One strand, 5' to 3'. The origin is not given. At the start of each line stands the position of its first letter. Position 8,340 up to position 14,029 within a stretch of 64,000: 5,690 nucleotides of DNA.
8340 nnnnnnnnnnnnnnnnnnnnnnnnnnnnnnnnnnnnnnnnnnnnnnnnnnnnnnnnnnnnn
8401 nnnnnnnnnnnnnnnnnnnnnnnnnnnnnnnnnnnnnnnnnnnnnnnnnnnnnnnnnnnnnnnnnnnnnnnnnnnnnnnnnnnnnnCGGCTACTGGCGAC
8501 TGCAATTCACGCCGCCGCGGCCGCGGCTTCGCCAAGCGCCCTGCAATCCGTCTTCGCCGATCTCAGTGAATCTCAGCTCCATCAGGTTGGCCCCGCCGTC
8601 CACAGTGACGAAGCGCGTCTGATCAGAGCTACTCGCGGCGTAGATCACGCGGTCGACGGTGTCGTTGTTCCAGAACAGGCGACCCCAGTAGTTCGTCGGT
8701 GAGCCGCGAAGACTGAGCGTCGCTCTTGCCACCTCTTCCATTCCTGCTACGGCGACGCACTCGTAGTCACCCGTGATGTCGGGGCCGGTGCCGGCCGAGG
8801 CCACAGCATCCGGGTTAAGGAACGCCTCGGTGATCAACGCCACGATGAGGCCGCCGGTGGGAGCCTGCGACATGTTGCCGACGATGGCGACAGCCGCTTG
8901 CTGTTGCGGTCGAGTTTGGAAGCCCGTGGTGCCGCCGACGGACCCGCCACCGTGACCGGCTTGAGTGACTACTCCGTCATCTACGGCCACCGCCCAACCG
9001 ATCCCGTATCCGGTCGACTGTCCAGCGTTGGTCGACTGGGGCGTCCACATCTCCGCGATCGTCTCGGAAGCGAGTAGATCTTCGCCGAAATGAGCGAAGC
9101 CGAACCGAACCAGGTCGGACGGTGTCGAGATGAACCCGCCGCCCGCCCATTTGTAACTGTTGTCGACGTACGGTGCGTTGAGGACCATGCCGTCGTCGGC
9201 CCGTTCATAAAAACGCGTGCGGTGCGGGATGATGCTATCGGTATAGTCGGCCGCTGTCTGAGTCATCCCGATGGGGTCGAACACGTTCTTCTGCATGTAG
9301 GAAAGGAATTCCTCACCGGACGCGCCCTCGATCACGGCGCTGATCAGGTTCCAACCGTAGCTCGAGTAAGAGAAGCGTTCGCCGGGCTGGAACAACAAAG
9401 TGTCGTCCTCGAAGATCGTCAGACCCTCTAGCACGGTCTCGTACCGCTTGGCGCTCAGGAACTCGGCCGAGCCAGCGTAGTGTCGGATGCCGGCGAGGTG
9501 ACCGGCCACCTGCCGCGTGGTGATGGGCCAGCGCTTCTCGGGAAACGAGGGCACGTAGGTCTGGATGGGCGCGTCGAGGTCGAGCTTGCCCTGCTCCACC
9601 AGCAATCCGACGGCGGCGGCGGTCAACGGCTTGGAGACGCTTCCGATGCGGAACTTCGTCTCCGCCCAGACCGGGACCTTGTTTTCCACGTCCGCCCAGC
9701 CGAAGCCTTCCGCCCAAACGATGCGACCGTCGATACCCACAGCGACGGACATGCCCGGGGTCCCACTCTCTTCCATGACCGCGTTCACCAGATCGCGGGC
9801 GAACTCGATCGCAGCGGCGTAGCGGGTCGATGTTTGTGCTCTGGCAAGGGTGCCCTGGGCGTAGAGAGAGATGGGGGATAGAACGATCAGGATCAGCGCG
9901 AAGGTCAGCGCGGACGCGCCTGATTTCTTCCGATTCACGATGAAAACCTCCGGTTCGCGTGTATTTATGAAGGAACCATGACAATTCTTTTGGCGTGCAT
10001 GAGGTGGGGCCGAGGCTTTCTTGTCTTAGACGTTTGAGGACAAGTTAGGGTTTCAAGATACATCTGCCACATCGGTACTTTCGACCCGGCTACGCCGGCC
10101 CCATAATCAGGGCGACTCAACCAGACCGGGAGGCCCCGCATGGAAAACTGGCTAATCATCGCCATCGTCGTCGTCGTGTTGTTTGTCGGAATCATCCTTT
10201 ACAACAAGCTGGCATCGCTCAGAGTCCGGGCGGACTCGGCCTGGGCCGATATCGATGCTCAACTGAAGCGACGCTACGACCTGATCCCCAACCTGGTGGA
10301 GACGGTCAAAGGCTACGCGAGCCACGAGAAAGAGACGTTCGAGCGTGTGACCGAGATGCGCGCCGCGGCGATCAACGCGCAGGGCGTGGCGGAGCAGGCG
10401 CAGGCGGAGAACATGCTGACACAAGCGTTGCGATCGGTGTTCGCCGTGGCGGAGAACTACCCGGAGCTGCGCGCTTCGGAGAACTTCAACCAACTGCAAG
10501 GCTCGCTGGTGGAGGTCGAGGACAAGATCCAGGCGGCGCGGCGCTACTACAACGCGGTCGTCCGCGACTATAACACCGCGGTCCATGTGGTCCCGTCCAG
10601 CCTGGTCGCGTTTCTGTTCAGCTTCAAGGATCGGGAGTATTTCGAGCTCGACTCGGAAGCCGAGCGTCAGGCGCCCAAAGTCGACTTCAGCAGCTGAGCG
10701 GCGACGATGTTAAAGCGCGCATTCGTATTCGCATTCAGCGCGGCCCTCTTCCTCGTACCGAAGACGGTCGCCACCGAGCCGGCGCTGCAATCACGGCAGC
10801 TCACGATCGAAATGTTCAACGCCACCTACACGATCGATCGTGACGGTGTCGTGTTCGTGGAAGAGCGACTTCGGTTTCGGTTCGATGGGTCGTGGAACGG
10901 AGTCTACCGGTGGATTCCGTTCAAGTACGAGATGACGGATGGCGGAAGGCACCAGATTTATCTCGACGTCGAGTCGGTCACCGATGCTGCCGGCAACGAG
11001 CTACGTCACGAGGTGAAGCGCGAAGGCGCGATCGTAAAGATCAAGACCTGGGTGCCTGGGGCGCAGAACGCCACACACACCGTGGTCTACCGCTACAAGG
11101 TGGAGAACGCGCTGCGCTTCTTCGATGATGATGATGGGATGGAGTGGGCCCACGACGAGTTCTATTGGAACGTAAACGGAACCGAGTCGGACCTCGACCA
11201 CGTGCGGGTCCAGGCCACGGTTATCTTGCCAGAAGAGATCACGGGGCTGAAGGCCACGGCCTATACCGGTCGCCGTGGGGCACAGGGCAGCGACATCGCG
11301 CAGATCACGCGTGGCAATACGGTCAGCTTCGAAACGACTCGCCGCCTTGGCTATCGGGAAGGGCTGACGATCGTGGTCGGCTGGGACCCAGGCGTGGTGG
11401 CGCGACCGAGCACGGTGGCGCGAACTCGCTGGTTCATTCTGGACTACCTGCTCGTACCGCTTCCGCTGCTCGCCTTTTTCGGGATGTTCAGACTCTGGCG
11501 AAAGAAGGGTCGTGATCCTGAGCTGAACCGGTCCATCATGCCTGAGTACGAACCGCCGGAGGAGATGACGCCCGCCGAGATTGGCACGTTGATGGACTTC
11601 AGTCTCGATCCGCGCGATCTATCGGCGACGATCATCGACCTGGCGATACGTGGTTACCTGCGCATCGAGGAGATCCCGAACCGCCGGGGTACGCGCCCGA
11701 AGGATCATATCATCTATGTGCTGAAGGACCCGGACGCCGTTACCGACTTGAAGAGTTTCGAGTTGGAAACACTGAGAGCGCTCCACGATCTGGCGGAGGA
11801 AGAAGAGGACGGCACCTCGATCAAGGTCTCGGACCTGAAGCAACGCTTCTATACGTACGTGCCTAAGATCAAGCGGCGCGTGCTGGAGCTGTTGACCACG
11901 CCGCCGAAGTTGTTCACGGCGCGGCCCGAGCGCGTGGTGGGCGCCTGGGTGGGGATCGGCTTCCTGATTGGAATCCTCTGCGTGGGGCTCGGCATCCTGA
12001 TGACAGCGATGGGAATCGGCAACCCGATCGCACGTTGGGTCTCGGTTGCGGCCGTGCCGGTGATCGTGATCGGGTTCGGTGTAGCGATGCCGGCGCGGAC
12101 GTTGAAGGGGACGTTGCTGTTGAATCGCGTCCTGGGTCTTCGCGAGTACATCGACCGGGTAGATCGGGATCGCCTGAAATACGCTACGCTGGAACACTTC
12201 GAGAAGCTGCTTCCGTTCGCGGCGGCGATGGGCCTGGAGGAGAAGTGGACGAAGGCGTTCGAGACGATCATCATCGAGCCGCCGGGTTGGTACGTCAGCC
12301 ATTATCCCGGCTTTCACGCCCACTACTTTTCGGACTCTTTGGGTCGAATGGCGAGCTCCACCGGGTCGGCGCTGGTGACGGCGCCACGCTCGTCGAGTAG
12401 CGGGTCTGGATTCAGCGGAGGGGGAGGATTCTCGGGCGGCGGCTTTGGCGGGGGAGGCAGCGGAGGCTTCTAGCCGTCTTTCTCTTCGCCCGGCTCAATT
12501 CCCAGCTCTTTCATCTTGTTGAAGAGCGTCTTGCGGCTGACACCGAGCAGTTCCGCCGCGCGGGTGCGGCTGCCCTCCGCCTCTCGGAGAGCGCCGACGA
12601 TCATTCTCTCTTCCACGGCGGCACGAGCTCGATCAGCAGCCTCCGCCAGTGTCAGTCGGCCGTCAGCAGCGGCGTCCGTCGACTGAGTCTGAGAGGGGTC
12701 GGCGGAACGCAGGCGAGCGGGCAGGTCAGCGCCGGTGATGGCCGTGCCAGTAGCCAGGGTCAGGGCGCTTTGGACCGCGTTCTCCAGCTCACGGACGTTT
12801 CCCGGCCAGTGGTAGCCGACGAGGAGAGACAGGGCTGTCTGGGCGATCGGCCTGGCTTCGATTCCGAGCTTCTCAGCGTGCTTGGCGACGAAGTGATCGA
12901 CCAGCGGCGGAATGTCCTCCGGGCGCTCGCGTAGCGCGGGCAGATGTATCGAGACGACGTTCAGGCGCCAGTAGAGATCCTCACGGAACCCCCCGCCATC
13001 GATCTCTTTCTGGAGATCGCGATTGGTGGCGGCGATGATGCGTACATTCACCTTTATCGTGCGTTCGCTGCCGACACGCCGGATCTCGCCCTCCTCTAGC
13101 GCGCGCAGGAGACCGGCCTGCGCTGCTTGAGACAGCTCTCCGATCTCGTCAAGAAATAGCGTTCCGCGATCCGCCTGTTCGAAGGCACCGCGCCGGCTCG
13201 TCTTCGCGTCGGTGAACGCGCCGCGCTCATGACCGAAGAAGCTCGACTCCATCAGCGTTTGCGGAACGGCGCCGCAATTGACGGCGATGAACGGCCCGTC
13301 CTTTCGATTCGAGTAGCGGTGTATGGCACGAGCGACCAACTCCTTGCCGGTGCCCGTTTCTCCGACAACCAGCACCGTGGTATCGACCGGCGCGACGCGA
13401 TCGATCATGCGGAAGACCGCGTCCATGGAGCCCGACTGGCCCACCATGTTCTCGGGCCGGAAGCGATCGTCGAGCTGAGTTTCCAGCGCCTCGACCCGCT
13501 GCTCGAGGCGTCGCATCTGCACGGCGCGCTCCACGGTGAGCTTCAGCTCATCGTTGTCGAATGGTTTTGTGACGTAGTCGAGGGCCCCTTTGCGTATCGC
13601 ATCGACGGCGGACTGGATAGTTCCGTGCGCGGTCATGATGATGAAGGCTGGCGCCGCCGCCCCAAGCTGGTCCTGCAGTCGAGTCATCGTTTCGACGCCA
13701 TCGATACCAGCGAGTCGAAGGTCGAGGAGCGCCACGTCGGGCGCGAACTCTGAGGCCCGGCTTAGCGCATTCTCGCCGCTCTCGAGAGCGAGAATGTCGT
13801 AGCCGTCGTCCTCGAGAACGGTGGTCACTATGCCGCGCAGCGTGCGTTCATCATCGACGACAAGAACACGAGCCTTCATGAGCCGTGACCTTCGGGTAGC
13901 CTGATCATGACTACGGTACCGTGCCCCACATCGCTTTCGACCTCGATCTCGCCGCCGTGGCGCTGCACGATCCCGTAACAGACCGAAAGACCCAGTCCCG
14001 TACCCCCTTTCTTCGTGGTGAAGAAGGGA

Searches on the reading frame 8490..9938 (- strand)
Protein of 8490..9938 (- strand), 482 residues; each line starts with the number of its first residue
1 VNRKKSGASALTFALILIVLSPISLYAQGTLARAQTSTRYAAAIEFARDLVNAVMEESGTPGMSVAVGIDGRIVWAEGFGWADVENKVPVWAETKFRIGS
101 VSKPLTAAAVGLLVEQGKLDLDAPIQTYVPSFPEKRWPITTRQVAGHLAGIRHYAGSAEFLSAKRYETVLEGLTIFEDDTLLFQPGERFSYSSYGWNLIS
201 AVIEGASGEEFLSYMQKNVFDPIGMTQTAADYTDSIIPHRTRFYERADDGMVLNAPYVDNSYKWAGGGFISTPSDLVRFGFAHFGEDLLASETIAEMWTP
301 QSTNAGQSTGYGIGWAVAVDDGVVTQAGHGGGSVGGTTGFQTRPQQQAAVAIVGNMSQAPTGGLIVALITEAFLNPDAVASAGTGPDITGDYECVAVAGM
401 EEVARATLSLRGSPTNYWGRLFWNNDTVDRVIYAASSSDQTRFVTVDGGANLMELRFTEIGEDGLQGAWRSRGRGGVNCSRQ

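Call 78: search_protein_families(library=pfam, proteins=[window:8490-9938:-], max_evalue=0.001)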
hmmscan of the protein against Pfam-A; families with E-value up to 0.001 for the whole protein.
window:8490-9938:- (482 aa): 1 family
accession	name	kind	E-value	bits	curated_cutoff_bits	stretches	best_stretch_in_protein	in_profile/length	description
PF00144.29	Beta-lactamase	-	1.1e-68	232.3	27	1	48-357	2-311/329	Beta-lactamase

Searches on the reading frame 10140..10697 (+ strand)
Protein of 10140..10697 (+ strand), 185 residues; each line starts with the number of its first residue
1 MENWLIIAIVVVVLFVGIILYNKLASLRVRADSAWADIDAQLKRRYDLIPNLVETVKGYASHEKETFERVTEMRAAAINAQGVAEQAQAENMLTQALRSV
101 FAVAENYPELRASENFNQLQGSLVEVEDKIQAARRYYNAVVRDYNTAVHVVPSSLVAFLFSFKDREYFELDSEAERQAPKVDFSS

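Call 78: search_protein_families(library=pfam, proteins=[window:10140-10697:+], max_evalue=0.001)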
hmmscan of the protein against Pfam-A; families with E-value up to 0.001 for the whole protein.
window:10140-10697:+ (185 aa): 1 family
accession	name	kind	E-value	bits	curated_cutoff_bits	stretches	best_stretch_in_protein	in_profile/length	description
PF04011.17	LemA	-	1.1e-60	204.2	26.2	1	34-183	1-149/149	LemA family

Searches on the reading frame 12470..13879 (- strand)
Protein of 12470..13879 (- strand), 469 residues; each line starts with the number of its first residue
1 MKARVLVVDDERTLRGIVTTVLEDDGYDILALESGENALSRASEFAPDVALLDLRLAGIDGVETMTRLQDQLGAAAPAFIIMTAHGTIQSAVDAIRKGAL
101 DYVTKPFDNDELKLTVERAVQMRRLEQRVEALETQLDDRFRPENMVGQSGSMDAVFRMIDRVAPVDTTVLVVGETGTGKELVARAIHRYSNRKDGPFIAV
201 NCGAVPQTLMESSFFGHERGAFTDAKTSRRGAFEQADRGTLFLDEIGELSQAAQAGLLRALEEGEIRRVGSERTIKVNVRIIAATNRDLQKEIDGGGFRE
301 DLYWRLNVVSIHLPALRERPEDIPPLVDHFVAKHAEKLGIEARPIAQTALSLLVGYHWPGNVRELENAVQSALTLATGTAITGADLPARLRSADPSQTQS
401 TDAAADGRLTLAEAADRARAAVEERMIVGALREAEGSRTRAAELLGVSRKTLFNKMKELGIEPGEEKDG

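Call 13: search_protein_families(library=pfam, proteins=[window:12470-13879:-], max_evalue=0.001)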
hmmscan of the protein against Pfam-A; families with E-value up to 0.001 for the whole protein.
window:12470-13879:- (469 aa): 12 families
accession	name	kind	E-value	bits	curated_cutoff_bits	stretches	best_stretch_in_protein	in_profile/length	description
PF00158.32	Sigma54_activat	-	8.8e-71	237.4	20.2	1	145-312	1-168/168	Sigma-54 interaction domain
PF25601.1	AAA_lid_14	-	1.3e-26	92.6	27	1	317-401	1-85/87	AAA+ ATPase lid domain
PF00072.30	Response_reg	-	7.7e-26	90.9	30.2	1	5-116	1-110/111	Response regulator receiver domain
PF14532.12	Sigma54_activ_2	-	6.3e-23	82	25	1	146-316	1-138/138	Sigma-54 interaction domain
PF02954.25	HTH_8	-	9.3e-12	44.9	22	1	419-459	2-42/42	Bacterial regulatory protein, Fis family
PF00004.35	AAA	-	5.6e-08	33.7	21.2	1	169-287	1-110/131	ATPase family associated with various cellular activities (AAA)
PF07728.20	AAA_5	-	6.5e-07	29.9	22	1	169-287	2-123/139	AAA domain (dynein-related subfamily)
PF01078.27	Mg_chelatase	-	1.3e-06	28.4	20.3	1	227-286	96-157/207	Magnesium chelatase, subunit ChlI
PF07724.20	AAA_2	-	7.1e-06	26.6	27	1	168-294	5-132/166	AAA domain (Cdc48 subfamily)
PF13191.12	AAA_16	-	0.00011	23.2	32.6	1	146-247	3-84/167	AAA ATPase domain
PF18024.7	HTH_50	-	0.00071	19.6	27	0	422-461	11-49/50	Helix-turn-helix domain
PF00493.29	MCM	-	0.00074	19.1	23.3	0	166-287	57-173/224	MCM P-loop domain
